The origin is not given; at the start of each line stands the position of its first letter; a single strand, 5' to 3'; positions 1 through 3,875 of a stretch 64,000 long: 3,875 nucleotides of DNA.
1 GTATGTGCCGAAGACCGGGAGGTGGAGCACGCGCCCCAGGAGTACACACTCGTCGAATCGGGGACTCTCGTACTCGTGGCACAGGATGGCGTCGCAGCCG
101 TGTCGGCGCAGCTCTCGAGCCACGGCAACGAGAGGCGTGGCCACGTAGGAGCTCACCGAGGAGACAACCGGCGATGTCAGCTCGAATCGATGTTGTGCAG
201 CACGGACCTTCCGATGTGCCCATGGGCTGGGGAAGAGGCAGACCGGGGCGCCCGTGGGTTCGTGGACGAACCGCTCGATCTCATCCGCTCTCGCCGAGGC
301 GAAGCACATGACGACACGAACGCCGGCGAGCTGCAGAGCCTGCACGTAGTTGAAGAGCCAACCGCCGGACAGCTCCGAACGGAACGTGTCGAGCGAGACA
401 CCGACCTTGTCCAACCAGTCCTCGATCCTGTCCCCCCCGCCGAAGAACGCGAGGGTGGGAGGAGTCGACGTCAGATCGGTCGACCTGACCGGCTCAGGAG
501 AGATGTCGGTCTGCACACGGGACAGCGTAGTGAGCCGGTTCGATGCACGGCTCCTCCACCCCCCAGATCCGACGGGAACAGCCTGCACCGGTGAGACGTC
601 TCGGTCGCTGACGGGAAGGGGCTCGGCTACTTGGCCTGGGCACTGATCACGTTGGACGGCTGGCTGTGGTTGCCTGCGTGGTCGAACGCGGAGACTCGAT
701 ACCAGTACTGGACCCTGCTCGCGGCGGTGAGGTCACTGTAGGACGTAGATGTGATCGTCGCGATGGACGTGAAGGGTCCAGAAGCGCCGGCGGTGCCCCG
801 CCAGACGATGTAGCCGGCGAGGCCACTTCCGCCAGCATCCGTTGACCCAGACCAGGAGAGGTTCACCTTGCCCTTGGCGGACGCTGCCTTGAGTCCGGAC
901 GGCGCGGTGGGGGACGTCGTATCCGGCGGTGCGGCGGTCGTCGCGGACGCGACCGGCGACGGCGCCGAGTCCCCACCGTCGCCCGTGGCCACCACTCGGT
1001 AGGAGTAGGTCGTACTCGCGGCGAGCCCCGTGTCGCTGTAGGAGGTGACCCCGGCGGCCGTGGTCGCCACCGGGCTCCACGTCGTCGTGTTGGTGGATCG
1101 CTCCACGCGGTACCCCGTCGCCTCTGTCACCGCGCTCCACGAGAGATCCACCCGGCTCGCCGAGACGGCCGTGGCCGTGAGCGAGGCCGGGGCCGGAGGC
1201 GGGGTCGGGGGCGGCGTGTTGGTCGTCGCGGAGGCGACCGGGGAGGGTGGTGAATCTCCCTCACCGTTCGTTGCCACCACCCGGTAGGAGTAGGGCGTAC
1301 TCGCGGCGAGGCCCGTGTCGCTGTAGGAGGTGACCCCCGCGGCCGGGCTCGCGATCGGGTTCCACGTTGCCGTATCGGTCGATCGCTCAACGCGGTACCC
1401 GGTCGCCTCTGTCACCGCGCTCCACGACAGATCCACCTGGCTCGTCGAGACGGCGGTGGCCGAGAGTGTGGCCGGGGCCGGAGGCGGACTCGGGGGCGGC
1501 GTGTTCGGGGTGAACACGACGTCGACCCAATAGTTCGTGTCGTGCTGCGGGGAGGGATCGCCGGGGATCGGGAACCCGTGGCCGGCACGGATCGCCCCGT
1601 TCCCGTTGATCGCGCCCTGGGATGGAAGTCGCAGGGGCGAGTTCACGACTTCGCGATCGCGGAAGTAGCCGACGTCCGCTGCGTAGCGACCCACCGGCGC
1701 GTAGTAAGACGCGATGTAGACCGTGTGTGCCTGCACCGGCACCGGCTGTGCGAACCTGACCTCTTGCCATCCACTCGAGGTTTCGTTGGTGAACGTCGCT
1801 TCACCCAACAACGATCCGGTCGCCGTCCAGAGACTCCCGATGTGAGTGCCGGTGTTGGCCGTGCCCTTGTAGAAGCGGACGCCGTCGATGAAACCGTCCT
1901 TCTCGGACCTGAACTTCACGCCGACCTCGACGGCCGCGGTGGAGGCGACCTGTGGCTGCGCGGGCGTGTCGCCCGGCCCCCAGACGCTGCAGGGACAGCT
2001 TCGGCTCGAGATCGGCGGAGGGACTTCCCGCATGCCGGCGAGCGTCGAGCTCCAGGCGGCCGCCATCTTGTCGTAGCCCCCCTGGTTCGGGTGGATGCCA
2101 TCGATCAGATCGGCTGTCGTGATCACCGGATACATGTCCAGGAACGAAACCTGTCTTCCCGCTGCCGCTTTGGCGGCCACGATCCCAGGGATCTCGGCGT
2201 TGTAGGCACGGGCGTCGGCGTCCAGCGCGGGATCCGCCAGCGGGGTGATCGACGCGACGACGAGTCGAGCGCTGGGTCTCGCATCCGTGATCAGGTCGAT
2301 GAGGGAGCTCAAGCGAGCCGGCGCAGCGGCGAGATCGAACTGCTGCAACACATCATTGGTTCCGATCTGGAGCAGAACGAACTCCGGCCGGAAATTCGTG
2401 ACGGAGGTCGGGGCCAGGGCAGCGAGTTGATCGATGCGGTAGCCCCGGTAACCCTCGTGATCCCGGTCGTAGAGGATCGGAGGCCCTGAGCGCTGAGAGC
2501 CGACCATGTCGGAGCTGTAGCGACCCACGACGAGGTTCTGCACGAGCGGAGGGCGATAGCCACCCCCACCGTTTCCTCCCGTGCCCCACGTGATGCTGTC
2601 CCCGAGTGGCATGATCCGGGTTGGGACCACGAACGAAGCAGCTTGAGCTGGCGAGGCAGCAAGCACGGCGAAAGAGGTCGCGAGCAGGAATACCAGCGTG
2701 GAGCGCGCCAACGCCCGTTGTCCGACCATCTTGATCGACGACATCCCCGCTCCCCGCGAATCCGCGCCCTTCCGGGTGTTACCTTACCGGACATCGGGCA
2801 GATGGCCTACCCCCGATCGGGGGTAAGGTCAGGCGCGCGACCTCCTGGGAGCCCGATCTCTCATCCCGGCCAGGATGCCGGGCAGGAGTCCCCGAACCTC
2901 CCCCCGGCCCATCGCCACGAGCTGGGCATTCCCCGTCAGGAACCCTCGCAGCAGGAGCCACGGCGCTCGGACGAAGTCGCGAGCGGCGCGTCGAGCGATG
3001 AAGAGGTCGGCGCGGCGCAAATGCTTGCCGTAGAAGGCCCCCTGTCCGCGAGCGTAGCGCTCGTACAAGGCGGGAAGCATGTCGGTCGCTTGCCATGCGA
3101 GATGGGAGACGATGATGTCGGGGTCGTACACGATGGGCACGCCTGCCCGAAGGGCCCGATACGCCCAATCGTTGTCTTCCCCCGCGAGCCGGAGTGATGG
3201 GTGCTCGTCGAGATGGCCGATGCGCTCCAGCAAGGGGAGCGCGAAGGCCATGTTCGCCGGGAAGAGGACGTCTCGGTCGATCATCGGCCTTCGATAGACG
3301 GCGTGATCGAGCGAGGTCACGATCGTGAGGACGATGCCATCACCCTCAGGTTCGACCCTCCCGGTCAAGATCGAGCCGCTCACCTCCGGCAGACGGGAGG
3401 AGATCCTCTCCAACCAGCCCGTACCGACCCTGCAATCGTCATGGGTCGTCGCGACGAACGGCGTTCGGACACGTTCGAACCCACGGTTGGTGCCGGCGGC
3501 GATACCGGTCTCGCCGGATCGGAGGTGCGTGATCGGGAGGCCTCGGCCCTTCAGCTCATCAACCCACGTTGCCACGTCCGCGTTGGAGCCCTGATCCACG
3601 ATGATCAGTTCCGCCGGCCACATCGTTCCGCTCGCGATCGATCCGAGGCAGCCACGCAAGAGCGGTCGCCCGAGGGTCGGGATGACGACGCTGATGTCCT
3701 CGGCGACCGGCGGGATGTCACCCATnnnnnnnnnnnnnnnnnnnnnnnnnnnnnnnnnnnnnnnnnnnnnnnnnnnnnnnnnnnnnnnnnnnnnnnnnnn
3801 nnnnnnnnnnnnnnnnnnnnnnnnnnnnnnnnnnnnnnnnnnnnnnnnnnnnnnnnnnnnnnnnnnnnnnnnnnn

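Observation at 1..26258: About 26 kb envelope-glycan locus built on lipid-linked monosaccharide donors plus multiple GT-C-like membrane proteins, with sulfation, methylation and acylation functions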

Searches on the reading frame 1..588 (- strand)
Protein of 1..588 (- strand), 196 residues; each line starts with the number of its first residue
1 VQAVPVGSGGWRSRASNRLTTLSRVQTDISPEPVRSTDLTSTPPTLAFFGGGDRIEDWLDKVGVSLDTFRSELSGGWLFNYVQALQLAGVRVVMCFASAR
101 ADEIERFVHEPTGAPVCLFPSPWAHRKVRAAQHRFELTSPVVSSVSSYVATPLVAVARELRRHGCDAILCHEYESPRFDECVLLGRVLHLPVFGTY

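Call 5: search_protein_families(library=pfam, proteins=[window:1-588:-], max_evalue=0.01)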
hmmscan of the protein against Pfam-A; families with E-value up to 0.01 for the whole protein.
window:1-588:- (196 aa): 0 families

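Call 71: search_protein_families(library=ncbifam, proteins=[window:1-588:-], max_evalue=0.001)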
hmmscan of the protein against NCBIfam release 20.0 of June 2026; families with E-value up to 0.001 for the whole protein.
window:1-588:- (196 aa): 0 families

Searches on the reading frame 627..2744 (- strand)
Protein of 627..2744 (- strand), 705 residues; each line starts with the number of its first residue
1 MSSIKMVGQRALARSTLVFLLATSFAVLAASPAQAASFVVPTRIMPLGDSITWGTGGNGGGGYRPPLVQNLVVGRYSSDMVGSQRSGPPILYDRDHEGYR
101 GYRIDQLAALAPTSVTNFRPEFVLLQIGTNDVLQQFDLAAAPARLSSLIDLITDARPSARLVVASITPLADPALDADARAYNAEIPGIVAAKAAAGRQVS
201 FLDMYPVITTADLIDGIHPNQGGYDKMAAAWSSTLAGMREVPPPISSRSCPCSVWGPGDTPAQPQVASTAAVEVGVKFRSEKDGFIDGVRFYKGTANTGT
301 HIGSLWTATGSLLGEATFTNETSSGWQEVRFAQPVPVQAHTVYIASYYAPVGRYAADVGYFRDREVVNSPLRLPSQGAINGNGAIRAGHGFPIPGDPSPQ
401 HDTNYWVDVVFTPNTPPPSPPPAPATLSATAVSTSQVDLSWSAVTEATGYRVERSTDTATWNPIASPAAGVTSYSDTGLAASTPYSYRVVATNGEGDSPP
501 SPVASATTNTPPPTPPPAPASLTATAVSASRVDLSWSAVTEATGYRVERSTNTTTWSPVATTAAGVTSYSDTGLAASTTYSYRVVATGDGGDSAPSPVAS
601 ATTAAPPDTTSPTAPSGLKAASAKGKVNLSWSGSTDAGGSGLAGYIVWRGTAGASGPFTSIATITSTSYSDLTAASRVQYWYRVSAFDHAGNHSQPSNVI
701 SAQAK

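Call 5: search_protein_families(library=pfam, proteins=[window:627-2744:-], max_evalue=0.01)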
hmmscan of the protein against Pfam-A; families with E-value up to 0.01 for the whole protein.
window:627-2744:- (705 aa): 6 families
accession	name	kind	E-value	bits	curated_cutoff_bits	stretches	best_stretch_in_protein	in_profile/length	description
PF13313.11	DUF4082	-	2.6e-45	154.3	28.4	1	260-407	3-143/143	Domain of unknown function (DUF4082)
PF00041.27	fn3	-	4.1e-22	78.6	25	2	423-505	2-82/84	Fibronectin type III domain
PF13472.12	Lipase_GDSL_2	-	2.3e-19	71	32.9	1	47-225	2-177/178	GDSL-like Lipase/Acylhydrolase family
PF00657.28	Lipase_GDSL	-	1e-14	55.7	23.6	1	44-231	1-208/208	GDSL-like Lipase/Acylhydrolase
PF25788.1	Ig_Rha78A_N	-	2.2e-05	25.1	27.4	0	526-604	14-102/105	Rha78A-like, N-terminal immunoglobulin domain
PF22633.2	F5_F8_type_C_2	-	0.0045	18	27.8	0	528-567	31-73/91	NedA-like, galactose-binding domain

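Call 71: search_protein_families(library=ncbifam, proteins=[window:627-2744:-], max_evalue=0.001)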
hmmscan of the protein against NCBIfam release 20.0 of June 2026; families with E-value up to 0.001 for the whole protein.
window:627-2744:- (705 aa): 2 families
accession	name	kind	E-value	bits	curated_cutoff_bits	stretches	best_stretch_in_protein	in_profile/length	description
NF041611.1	exoglucan_CbhB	equivalog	4.1e-26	91.3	1950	2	509-702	699-884/997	exoglucanase CbhB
NF042968.1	AcxylEst_AxeA1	equivalog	0.00018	20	700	1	115-229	339-457/459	acetylxylan esterase AxeA1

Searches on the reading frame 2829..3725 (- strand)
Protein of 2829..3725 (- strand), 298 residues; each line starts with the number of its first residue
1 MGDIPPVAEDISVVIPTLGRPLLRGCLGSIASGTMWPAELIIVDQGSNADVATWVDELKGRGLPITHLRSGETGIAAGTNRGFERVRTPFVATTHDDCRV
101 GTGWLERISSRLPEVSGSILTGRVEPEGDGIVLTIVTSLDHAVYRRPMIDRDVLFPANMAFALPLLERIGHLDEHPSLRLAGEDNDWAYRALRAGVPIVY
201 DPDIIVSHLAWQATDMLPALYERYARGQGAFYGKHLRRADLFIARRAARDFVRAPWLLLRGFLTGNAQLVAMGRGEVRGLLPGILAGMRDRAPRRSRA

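Call 5: search_protein_families(library=pfam, proteins=[window:2829-3725:-], max_evalue=0.01)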
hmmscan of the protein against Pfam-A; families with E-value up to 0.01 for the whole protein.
window:2829-3725:- (298 aa): 2 families
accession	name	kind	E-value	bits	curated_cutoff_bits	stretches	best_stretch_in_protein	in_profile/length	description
PF00535.33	Glycos_transf_2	-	1.2e-12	48.5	23.3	1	12-113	1-104/168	Glycosyl transferase family 2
PF13641.12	Glyco_tranf_2_3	-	1.2e-09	39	27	1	10-209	2-212/230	Glycosyltransferase like family 2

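Call 71: search_protein_families(library=ncbifam, proteins=[window:2829-3725:-], max_evalue=0.001)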
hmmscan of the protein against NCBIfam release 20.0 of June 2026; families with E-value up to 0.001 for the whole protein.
window:2829-3725:- (298 aa): 5 families
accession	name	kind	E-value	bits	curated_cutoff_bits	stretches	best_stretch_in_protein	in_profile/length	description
TIGR03965.1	mycofact_glyco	equivalog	7.2e-18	64.7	280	1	8-230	73-300/467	mycofactocin biosynthesis glycosyltransferase MftF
NF041875.1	EPS_EpsD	equivalog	1.2e-13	51.2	370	1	11-210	1-208/325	exopolysaccharide biosynthesis glycosyltransferase EpsD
NF007482.0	PRK10073.1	equivalog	9.2e-05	21.6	423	1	9-98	6-96/334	glycosyltransferase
NF038299.1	EPS_HpsN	equivalog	0.00017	20.7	425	0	11-112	3-106/317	hormogonium polysaccharide biosynthesis glycosyltransferase HpsN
TIGR04283.1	glyco_like_mftF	equivalog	0.00082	19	182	0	11-112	1-97/221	TIGR04283 family arsenosugar biosynthesis glycosyltransferase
